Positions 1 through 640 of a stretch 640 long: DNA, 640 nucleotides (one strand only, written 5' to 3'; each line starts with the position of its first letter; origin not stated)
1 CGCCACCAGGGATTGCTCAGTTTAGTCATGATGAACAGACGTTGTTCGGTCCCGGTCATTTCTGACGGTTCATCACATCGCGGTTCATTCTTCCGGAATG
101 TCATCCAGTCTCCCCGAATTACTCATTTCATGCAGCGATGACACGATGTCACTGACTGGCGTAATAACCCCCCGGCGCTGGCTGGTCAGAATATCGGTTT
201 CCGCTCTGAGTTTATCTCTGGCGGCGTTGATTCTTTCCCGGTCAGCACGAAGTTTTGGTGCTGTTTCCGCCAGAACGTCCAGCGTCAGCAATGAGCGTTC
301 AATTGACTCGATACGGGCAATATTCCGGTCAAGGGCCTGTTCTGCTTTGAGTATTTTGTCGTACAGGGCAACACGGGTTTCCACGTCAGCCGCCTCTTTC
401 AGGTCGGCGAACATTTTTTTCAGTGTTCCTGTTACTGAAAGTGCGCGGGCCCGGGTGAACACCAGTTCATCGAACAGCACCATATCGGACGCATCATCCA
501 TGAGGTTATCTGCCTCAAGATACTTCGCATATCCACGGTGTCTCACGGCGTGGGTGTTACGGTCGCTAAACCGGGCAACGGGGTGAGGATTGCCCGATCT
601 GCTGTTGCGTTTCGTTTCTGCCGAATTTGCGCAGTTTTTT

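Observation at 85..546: Charged, heptad-rich helical protein with acidic C-terminal tail; function unassigned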

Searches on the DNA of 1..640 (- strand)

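Call 7: search_dna_similar(query=window:1-640:-, collection=phages, mode=near, max_rows=20)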
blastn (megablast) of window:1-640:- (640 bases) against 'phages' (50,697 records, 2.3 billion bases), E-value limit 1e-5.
Records with a match: 192; places in all: 201; records where one place covers at least 80% of the query: 192.
Best place of each record, by identity: >=99% 2; 90-95% 190.
By first word of the organism name: Stx2a-converting 83; Escherichia 73; Stx2-converting 12; Shigella 6; Stx 6; Enterobacteria 5; Stx1 4; Stx1a-converting 1; Stx2 1; StxXX-converting 1.
By host as written in the record: - 100; Escherichia coli K514 (EHEC) 7; Escherichia coli O157:H7 Morioka V526 4; Escherichia coli O157:H7 4; Escherichia coli O157:H7 strain 71074 2; Escherichia coli CB13374, serotype O104:H4 2; Shigella flexneri 2a 2; Escherichia coli O111:H2 strain ED 191 2; and 56 more.
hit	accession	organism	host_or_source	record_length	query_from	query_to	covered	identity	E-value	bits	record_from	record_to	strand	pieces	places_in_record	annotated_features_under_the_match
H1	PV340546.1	Escherichia phage PhiR5_2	Escherichia coli str. K-12 substr. ...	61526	1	640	100%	99.1%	0e+0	1149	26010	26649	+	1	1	hypothetical protein | terminase subunit protein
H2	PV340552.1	Escherichia phage PhiR12_3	Escherichia coli ECOR13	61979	1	640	100%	99.1%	0e+0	1149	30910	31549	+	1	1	hypothetical protein (x2)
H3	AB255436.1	Stx2-converting phage 86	Escherichia coli O86:H-, strain DIJ1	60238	1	640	100%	91.5%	0e+0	878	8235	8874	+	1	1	orf12: putative terminase small subunit | orf13: putative terminase large subunit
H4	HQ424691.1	Enterobacteria phage VT2phi_272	Escherichia coli O157:H7 strain 71074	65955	1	640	100%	91.5%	0e+0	878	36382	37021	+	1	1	terminase small subunit | large subunit terminase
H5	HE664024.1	Escherichia phage P13374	Escherichia coli CB13374, serotype ...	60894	1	640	100%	91.5%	0e+0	878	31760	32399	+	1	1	terS: phage terminase small subunit | terL: phage terminase large subunit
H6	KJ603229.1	Shigella phage POCJ13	Shigella flexneri 2a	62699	1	640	100%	91.5%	0e+0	878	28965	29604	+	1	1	DNA packaging protein | hypothetical protein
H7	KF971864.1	Escherichia phage phi191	Escherichia coli O111:H2 strain ED 191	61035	1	640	100%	91.5%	0e+0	878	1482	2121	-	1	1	hypothetical protein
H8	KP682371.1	Escherichia phage PA2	Escherichia coli PA2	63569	1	640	100%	91.5%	0e+0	878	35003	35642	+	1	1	DNA packaging protein | hypothetical protein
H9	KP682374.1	Escherichia phage PA8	Escherichia coli PA8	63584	1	640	100%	91.5%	0e+0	878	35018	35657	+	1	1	DNA packaging protein | hypothetical protein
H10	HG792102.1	Escherichia phage P13803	Escherichia coli CB13803, STEC O2:H27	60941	1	640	100%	91.5%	0e+0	878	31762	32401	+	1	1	terS: phage terminase small subunit | terL: phage terminase large subunit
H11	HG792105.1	Escherichia phage P14437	Homo sapiens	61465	1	640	100%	91.5%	0e+0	878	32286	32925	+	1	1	terS: phage terminase small subunit | terL: phage terminase large subunit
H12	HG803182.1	Escherichia phage P13363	Escherichia coli CB13363, serotype ...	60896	1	640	100%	91.5%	0e+0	878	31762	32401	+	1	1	record has no annotation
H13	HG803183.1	Escherichia phage P13368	Escherichia coli CB13368, serotype ...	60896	1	640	100%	91.5%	0e+0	878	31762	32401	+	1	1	record has no annotation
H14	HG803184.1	Escherichia phage P13353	Escherichia coli CB13353, serotype ...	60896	1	640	100%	91.5%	0e+0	878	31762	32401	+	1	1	record has no annotation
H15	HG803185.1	Escherichia phage P13357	Escherichia coli CB13357, serotype ...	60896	1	640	100%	91.5%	0e+0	878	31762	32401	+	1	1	record has no annotation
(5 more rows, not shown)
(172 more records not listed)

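Call 8: search_dna_similar(query=window:1-640:-, collection=ecoli_genomes, mode=near, max_rows=15)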
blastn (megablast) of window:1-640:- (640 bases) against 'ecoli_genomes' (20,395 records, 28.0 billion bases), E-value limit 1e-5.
Records with a match: 425; places in all: 498; records where one place covers at least 80% of the query: 422.
Genomes with a match: 424 of 5426; with a place that covers at least 80% of the query: 421. Places per genome that has any: lowest 1, median 1, highest 3. On chromosomes: 494 places; on plasmids: 4.
Best place of each record, by identity: >=99% 16; 95-99% 22; 90-95% 387.
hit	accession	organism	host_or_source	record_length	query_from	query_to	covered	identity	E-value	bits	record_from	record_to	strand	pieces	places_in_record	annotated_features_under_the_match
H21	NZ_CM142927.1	Escherichia coli strain UCPROB-002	Homo sapiens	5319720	1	640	100%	100.0%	0e+0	1182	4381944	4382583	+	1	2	hypothetical protein (x2)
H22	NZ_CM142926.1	Escherichia coli strain UCPROB-001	Homo sapiens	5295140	1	640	100%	100.0%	0e+0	1182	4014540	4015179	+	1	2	hypothetical protein (x2)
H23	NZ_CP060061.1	Escherichia coli strain G6/7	Homo sapiens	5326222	1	640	100%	99.8%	0e+0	1177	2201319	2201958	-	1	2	terminase | hypothetical protein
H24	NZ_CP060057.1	Escherichia coli strain G8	Homo sapiens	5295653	1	640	100%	99.8%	0e+0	1177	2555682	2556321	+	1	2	hypothetical protein | terminase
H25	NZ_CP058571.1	Escherichia coli strain EC2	Homo sapiens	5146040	1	640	100%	99.8%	0e+0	1177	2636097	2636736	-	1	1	terminase | hypothetical protein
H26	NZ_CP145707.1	Escherichia coli strain S1-CAM-02-A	Homo sapiens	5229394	1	640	100%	99.8%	0e+0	1177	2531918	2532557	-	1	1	hypothetical protein (x2)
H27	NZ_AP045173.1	Escherichia coli strain JNEC-KY177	Homo sapiens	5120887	1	640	100%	99.8%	0e+0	1177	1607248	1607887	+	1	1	terminase | hypothetical protein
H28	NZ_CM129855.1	Escherichia coli strain SW071611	wastewater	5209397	1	640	100%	99.7%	0e+0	1171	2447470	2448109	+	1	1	terminase | hypothetical protein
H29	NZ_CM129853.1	Escherichia coli strain SW071619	wastewater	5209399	1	640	100%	99.7%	0e+0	1171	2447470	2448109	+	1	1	terminase | hypothetical protein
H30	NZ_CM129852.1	Escherichia coli strain SW07163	wastewater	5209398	1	640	100%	99.7%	0e+0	1171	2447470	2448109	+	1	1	terminase | hypothetical protein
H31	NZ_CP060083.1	Escherichia coli strain G1/2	Homo sapiens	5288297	1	640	100%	99.4%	0e+0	1160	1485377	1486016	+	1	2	hypothetical protein | terminase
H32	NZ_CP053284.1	Escherichia coli strain SCU-104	Homo sapiens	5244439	1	640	100%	99.1%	0e+0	1149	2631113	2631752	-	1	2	hypothetical protein (x2)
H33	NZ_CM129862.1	Escherichia coli strain SW070917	wastewater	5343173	1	640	100%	99.1%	0e+0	1149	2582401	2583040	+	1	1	hypothetical protein (x2)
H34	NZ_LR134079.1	Escherichia coli strain NCTC9112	missing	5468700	1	640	100%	98.9%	0e+0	1144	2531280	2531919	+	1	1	terminase (x2)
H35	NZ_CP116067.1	Escherichia coli strain DETEC-S792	ICU staff rectal swab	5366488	1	640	100%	98.8%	0e+0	1138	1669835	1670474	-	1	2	hypothetical protein (x2)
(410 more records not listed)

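Call 10: get_annotated_region(hit=H21, flank=10000)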
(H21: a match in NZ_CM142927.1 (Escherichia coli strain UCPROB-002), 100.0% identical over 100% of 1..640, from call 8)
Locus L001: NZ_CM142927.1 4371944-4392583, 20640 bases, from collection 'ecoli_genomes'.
description: Escherichia coli strain UCPROB-002 chromosome, whole genome shotgun sequence
organism: Escherichia coli strain UCPROB-002 (NCBI taxid 562)
replicon: chromosome; assembly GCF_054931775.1
host: Homo sapiens; source: fecal sample; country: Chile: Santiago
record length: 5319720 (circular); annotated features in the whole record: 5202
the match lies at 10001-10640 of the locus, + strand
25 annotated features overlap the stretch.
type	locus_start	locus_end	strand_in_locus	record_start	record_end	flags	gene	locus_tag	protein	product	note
CDS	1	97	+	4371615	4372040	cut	-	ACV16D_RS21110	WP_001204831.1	antiterminator Q family protein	-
CDS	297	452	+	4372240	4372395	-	-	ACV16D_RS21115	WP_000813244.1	Hok/Gef family protein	-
CDS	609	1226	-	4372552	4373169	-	-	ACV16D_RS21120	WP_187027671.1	YXWGXW repeat-containing protein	-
CDS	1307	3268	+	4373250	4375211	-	-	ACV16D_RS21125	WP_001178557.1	HsdM family class I SAM-dependent methyltransferase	-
CDS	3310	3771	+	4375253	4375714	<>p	-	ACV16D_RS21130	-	restriction endonuclease subunit S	incomplete; partial in the middle of a contig; missing N-terminus and C-terminus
CDS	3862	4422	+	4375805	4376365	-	-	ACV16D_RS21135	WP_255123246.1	restriction endonuclease subunit S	-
CDS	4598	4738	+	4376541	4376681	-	-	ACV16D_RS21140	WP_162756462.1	hypothetical protein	-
CDS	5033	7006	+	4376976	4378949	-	-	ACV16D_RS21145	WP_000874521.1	SASA family carbohydrate esterase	-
CDS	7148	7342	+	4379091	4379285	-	-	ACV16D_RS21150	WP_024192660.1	DUF1378 family protein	-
CDS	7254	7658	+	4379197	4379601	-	-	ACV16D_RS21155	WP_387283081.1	DUF826 domain-containing protein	-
CDS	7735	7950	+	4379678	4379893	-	-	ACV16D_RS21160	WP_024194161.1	class II holin family protein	-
CDS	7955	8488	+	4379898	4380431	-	-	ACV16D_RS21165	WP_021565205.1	lysozyme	-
CDS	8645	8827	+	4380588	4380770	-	-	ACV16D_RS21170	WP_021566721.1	hypothetical protein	-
CDS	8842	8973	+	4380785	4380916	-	-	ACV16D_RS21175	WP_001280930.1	hypothetical protein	-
CDS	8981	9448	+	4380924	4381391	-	-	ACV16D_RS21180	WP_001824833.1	lysis protein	-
CDS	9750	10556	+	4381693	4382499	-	-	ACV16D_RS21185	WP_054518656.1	hypothetical protein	-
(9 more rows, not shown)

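Call 11: get_annotated_region(hit=H5, flank=8000)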
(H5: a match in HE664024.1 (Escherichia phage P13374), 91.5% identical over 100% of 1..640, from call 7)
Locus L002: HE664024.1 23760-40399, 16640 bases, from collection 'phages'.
description: Escherichia phage P13374 complete proviral genome.
organism: Escherichia phage P13374 (NCBI taxid 1150869)
taxonomy: Viruses; Duplodnaviria; Heunggongvirae; Uroviricota; Caudoviricetes; Sepvirinae; Oslovirus; Oslovirus ov191
host: Escherichia coli CB13374, serotype O104:H4; source: sprouts; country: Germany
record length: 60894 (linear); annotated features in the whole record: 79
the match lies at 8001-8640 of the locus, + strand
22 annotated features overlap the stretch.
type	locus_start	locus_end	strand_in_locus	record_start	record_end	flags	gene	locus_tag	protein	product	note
CDS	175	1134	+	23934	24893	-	stx2A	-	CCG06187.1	shiga toxin 2 subunit A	-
CDS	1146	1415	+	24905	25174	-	stx2B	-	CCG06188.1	shiga toxin 2 subunit B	-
CDS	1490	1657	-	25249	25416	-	-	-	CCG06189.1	hypothetical protein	ORF45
CDS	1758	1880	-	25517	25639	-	-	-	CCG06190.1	hypothetical protein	ORF46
CDS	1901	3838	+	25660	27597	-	-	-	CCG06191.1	hypothetical protein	ORF47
CDS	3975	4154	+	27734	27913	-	-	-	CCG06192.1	hypothetical protein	ORF48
CDS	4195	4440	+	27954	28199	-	-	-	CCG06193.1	hypothetical protein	ORF49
CDS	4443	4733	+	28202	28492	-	hol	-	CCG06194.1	lysis protein, holin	-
CDS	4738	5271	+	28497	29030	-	lys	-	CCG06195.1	lysis protein, lysozyme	-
CDS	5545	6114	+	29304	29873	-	ant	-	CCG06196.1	antirepressor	-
CDS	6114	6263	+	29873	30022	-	-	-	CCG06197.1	hypothetical protein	ORF53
CDS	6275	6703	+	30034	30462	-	-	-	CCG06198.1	endopeptidase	ORF54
CDS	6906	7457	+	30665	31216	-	-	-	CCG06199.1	regulatory protein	ORF55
CDS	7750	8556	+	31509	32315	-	terS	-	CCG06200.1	phage terminase small subunit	-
CDS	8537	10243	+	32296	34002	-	terL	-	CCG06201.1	phage terminase large subunit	-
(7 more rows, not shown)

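Call 50: search_rna_families(source=window, threshold=evalue, max_evalue=1)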
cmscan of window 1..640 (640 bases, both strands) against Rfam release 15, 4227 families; matches with E-value up to 1: 0.
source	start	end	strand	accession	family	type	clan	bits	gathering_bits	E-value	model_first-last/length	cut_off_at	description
